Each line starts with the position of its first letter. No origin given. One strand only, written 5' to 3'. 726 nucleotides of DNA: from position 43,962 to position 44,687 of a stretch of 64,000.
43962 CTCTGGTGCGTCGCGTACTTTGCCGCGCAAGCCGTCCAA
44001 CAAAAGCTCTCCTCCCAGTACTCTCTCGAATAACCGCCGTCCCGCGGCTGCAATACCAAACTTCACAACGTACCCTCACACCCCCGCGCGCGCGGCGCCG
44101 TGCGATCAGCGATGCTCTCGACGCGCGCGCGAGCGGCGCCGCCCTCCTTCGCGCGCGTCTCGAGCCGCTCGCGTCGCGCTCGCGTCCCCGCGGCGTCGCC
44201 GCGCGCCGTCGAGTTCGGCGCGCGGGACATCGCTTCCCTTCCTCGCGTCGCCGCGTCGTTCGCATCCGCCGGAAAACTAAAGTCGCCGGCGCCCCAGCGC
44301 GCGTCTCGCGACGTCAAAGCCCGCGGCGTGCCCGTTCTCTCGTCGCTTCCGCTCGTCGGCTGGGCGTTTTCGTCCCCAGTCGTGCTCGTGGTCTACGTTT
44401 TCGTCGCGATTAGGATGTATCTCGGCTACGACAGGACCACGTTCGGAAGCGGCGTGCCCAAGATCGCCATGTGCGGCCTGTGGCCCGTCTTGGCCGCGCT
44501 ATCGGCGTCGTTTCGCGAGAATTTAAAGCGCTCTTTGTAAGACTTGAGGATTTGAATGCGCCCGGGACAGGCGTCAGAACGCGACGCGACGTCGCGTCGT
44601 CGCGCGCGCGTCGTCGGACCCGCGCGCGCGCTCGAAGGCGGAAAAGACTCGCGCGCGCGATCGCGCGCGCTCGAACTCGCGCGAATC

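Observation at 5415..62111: At least eight conserved genes are broken by tiny indels or one nonsense codon, several at homopolymers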

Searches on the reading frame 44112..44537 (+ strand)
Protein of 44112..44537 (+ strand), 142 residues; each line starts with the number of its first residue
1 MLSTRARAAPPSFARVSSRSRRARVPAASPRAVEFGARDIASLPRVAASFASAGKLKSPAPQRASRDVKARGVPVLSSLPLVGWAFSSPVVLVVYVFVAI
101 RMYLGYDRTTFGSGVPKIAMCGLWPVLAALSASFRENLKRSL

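Call 63: find_encoding_contigs(protein=window:44112-44537:+, flank=10000, max_places=10)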
Protein window:44112-44537:+ (142 aa): 23 contigs read that carry it; 10 places shown.
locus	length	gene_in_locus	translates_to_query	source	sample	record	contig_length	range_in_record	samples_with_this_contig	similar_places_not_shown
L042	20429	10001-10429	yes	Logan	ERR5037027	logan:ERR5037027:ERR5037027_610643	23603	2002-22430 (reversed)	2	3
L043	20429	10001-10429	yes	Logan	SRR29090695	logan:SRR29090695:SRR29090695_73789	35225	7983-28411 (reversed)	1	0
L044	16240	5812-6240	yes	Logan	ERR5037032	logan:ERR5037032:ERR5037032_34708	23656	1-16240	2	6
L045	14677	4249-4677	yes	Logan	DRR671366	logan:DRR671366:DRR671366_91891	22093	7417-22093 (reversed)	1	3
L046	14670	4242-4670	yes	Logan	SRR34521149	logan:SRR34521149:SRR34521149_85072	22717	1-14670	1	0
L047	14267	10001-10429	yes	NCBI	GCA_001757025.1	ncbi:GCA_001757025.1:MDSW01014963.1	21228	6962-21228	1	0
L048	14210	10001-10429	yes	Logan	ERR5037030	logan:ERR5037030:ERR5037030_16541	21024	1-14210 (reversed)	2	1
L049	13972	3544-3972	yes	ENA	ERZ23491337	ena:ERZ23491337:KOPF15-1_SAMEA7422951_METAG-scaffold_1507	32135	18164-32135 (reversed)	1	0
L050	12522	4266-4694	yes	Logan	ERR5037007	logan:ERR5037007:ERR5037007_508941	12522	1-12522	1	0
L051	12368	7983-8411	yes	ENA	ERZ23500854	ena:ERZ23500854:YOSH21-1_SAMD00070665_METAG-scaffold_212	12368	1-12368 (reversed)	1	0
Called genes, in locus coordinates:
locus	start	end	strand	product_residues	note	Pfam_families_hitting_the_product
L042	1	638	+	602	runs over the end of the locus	?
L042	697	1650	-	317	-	PF01789:PsbP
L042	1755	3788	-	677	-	PF03372:Exo_endo_phos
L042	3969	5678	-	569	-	PF01566:Nramp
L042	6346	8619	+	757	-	PF06584:DIRP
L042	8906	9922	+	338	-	PF04143:Sulf_transp (faint), PF20398:DUF6691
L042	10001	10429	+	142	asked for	-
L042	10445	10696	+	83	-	-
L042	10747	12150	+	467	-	PF07690:MFS_1, PF00083:Sugar_tr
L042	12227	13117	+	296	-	PF00756:Esterase, PF00326:Peptidase_S9, PF12146:Hydrolase_4 (faint)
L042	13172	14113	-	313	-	PF00107:ADH_zinc_N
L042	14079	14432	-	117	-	-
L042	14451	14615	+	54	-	-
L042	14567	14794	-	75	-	PF06331:Tfb5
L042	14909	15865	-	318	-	PF00849:PseudoU_synth_2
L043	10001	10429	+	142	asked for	-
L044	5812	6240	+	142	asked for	-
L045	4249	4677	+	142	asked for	-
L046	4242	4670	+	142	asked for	-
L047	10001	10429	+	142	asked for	-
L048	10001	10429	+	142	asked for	-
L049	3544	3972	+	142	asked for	-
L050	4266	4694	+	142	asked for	-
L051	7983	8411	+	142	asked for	-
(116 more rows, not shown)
